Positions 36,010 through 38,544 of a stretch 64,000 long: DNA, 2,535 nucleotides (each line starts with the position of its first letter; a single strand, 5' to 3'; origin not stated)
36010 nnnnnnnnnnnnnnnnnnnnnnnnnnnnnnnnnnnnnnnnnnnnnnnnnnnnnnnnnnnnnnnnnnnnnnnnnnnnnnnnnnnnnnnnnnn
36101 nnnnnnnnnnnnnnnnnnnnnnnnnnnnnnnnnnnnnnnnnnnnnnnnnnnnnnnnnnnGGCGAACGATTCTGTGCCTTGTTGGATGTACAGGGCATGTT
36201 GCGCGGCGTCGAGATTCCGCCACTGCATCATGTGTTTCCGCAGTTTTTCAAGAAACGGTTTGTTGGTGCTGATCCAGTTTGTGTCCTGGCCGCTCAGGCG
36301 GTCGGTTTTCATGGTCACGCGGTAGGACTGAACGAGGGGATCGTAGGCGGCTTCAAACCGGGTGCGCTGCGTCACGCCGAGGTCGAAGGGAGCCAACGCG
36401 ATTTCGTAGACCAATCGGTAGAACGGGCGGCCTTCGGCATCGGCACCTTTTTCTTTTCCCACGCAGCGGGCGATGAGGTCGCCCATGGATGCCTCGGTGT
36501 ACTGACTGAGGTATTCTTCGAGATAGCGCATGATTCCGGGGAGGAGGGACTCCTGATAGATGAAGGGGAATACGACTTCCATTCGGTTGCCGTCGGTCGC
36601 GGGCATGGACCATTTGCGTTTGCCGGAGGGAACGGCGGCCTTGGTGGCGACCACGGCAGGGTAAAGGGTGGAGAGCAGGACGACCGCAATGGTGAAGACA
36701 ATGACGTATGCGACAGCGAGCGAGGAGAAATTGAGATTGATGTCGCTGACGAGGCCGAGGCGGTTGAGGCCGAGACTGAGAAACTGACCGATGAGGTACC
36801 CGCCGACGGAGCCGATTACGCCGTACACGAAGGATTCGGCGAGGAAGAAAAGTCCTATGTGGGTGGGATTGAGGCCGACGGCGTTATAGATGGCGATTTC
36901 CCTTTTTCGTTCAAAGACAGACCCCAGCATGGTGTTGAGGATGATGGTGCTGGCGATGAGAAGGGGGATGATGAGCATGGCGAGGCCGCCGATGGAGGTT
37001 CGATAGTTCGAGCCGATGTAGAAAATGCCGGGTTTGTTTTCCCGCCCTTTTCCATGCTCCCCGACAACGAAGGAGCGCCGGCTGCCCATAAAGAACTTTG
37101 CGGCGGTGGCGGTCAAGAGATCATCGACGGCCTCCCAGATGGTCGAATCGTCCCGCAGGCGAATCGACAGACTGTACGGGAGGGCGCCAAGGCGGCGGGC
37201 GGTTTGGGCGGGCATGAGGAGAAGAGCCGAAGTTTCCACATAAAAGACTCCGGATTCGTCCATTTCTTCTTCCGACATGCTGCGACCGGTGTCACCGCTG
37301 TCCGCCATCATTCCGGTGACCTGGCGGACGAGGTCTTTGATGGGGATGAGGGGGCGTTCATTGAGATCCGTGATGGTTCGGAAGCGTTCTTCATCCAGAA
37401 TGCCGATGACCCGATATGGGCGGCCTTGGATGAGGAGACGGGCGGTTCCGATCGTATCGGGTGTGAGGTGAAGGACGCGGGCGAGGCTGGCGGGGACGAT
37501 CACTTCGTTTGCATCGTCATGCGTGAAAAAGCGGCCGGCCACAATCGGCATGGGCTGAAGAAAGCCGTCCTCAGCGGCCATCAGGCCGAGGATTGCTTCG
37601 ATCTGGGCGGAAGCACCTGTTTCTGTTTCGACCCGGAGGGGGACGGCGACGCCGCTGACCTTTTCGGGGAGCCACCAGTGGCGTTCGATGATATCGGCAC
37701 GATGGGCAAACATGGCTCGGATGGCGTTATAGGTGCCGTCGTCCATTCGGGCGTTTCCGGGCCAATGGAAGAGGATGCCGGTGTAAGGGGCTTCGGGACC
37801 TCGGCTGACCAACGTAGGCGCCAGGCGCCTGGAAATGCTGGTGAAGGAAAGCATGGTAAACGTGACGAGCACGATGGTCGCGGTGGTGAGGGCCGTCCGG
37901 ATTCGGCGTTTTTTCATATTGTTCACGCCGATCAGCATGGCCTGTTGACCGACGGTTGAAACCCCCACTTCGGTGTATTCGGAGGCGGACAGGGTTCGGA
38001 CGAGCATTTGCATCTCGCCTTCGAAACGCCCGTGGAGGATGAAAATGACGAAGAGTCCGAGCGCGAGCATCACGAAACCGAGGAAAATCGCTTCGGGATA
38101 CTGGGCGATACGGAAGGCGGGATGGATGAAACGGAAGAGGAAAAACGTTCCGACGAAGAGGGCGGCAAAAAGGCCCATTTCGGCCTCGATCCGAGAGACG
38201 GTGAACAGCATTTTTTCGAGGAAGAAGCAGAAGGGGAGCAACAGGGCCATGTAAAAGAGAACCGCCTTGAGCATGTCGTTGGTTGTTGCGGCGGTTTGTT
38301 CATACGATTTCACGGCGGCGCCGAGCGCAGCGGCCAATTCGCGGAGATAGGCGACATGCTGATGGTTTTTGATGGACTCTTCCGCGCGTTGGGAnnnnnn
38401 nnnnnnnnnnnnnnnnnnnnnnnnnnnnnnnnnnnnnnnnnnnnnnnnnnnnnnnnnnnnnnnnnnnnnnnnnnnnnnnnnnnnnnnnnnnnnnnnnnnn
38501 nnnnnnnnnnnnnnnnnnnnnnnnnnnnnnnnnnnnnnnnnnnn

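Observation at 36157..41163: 1668-aa protein fusing a catalytically degenerate M28/PA-like periplasmic domain to a MacB-type FtsX permease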

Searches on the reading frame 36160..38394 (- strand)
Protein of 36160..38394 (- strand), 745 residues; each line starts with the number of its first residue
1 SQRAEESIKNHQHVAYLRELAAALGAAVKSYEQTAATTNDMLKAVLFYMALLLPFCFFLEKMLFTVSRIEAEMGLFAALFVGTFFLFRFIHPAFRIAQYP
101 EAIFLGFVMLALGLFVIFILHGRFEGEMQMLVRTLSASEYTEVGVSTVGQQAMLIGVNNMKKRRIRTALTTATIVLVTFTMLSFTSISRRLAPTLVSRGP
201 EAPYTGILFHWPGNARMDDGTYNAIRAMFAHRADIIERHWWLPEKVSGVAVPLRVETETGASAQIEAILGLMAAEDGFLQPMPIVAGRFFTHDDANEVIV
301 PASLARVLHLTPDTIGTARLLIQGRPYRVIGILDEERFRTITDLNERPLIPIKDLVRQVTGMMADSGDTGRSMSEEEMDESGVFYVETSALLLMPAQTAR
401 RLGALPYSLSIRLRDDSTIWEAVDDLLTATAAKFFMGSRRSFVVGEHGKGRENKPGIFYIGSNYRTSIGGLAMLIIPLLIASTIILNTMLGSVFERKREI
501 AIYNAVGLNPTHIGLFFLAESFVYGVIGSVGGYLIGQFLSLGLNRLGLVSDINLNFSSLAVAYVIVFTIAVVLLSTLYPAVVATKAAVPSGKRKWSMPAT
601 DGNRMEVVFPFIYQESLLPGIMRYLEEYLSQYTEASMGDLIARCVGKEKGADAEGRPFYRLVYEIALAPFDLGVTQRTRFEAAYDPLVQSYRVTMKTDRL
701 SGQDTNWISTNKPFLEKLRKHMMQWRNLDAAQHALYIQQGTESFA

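Call 58: predict_structure(alignment_id=A4)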
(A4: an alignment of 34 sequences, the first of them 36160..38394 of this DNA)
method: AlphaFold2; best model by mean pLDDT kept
length: 745 residues; sequences in the alignment: 34
mean_pLDDT: 77.7   pTM: 0.54
mean pLDDT of the five models: 77.7, 77.1, 74.6, 74.5, 73.9
residues with pLDDT >= 90: 205; 70-90: 364; 50-70: 100; < 50: 76
segments of 3 or more residues with pLDDT < 50: 123-146, 187-190, 358-380, 465-470, 551-553, 589-595
pLDDT, mean of each block of 10 residues (from residue 1): 85 85 81 73 75 83 77 81 82 63 60 55 45 37 49 66 76 80 57 75 93 85 89 93 79 90 94 95 95 96 95 93 94 95 92 68 29 40 84 96 94 91 86 88 72 87 50 67 80 73 59 77 85 80 68 56 80 83 67 57 84 86 90 64 90 91 79 79 87 90 81 81 78 88 88
secondary structure, 60 per line:
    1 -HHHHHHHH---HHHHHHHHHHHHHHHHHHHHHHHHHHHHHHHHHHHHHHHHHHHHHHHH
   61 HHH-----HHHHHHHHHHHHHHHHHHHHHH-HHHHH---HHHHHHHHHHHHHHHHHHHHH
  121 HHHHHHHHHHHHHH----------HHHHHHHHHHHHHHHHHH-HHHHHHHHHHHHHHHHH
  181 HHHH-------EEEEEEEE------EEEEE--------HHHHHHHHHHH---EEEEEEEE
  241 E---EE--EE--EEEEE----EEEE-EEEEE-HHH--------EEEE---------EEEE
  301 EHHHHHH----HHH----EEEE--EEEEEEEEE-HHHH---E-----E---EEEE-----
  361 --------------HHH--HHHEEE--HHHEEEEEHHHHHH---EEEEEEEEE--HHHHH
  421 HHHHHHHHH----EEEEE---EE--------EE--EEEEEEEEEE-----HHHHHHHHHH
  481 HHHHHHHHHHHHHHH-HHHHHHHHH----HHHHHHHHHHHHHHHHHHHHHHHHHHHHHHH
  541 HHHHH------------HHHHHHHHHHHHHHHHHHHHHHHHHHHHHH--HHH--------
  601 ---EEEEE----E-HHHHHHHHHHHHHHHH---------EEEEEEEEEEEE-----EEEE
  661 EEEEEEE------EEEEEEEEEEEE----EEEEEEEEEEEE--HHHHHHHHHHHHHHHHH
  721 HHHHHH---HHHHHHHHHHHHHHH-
elements in order (helices of 4 or more, strands of 3 or more residues): H2-9 H13-63 H69-90 H92-96 H100-134 H145-162 H164-184 E192-199 E206-210 H219-229 E233-241 E253-257 E262-265 E267-271 E284-287 E297-301 H302-307 E319-322 E325-333 H335-338 E352-355 E383-385 E391-395 H396-401 E405-413 H416-429 E434-438 E456-465 H471-495 H497-505 H510-545 H558-587 E604-608 H615-630 E640-651 E657-667 E674-685 E690-701 H704-726 H730-744

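Call 61: fold_search(model_id=the predicted structure, library=pdb)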
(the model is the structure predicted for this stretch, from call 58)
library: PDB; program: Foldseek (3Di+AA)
matches with E <= 10: 1058; with E <= 0.001: 32
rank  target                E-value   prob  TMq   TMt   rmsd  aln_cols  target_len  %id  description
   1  5gko_A                1.3e-11  1.00  0.22  0.25  19.3       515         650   17  Crystal structure of tripartite-type ABC transporter, MacB from Acinetobacter baumannii (released 2017-11-15)
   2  5nik_J                9.1e-11  1.00  0.23  0.27  19.5       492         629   16  Structure of the MacAB-TolC ABC-type tripartite multidrug efflux pump (released 2017-05-24)
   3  9rld_E                3.3e-10  1.00  0.21  0.34  19.5       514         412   14  LolCDE complex with Lpp lipoprotein (released 2026-01-21)
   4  5xu1_M                4.0e-10  1.00  0.21  0.38  18.9       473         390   16  Structure of a non-canonical ABC transporter from Streptococcus pneumoniae R6 (released 2018-01-24)
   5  9rlc_E                4.9e-10  1.00  0.21  0.35  19.4       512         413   14  LolCDE complex with Lpp lipoprotein (released 2026-01-21)
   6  5lj7_B                1.5e-09  1.00  0.22  0.27  19.3       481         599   15  Structure of Aggregatibacter actinomycetemcomitans MacB bound to ATP (P21) (released 2017-11-15)
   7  7w7a_J                2.2e-09  1.00  0.21  0.42  19.5       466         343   12  Heme exporter in complex with Mn-containing protoporphyrin IX, Mn-anomalous data (released 2022-06-22)
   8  5lil_B                3.0e-09  1.00  0.22  0.26  19.0       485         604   15  Structure of Aggregatibacter actinomycetemcomitans MacB bound to ATPyS (P21) (released 2017-11-15)
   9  7mdx_A                4.4e-09  1.00  0.20  0.36  17.9       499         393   18  LolCDE nucleotide-free (released 2021-08-11)
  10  9rli_E                4.8e-09  1.00  0.20  0.34  18.8       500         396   14  LolCDEdelta(235-252) complex with Pal lipoprotein (released 2026-01-21)
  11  9rld_C                6.8e-09  1.00  0.21  0.35  18.2       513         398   16  LolCDE complex with Lpp lipoprotein (released 2026-01-21)
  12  7w7a_B                1.1e-08  1.00  0.20  0.39  19.9       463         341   13  Heme exporter in complex with Mn-containing protoporphyrin IX, Mn-anomalous data (released 2022-06-22)
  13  5xu1_S                3.0e-08  1.00  0.21  0.38  17.6       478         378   16  Structure of a non-canonical ABC transporter from Streptococcus pneumoniae R6 (released 2018-01-24)
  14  7w78_B                3.5e-08  1.00  0.20  0.39  20.0       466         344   12  Heme exporter HrtBA in complex with Mg-AMPPNP (released 2022-06-22)
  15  7ari_C                3.8e-08  1.00  0.21  0.36  20.5       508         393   18  LolCDE apo structure (released 2021-04-07)
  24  9ge7_A                5.8e-07  1.00  0.20  0.19  22.5       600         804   10  Structure of E. coli YbbAP with bound ATP analogue (released 2025-05-28)
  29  8g4c_A                1.6e-04  1.00  0.17  0.19  20.7       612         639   12  BceABS ATPgS high res TM (released 2023-06-21)
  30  5c59_C                2.6e-04  1.00  0.15  0.53   7.5       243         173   14  Crystal structure of the periplasmic region of MacB from E. coli (released 2016-06-22)
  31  5c59_A                3.9e-04  1.00  0.16  0.54   6.9       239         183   13  Crystal structure of the periplasmic region of MacB from E. coli (released 2016-06-22)
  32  5lj8_B                5.0e-04  1.00  0.14  0.40  10.3       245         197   14  Structure of the E. coli MacB periplasmic domain (P21) (released 2017-11-15)
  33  5lj8_A                2.0e-03  1.00  0.15  0.43   6.6       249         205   12  Structure of the E. coli MacB periplasmic domain (P21) (released 2017-11-15)
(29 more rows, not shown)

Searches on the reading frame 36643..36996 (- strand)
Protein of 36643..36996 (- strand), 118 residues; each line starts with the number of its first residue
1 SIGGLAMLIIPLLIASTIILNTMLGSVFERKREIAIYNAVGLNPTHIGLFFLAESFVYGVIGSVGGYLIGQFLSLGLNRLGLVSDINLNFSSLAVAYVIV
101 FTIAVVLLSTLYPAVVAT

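Call 72: search_protein_families(library=padloc, proteins=[window:36643-36996:-], max_evalue=0.01)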
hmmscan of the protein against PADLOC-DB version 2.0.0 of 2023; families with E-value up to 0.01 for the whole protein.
window:36643-36996:- (118 aa): 2 families
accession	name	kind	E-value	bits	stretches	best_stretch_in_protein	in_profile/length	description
PDLC01991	CARF_m8--CARF_LolE_TM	-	2.4e-16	57.1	1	4-117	437-547/810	-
PDLC01990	CARF_m8--CARF_Beta-galactosidase_LolE_TM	-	9.8e-15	50.9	1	9-117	1417-1525/1791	-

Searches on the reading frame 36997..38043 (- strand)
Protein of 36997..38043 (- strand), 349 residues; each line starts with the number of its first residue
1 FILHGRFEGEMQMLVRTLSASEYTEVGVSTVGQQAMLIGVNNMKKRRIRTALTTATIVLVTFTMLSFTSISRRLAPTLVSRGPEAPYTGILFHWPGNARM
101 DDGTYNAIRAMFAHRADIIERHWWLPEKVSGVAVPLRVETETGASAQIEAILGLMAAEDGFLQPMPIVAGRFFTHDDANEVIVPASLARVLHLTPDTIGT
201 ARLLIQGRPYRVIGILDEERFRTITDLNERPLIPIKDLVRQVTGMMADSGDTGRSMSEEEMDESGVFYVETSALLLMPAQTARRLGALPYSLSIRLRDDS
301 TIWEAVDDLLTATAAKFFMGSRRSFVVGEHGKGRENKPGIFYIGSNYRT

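Call 72: search_protein_families(library=padloc, proteins=[window:36997-38043:-], max_evalue=0.01)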
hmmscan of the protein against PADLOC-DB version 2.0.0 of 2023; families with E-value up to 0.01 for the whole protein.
window:36997-38043:- (349 aa): 1 family
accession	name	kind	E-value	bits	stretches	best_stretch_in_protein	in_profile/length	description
PDLC01991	CARF_m8--CARF_LolE_TM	-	6.1e-15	52.4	1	33-236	169-358/810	-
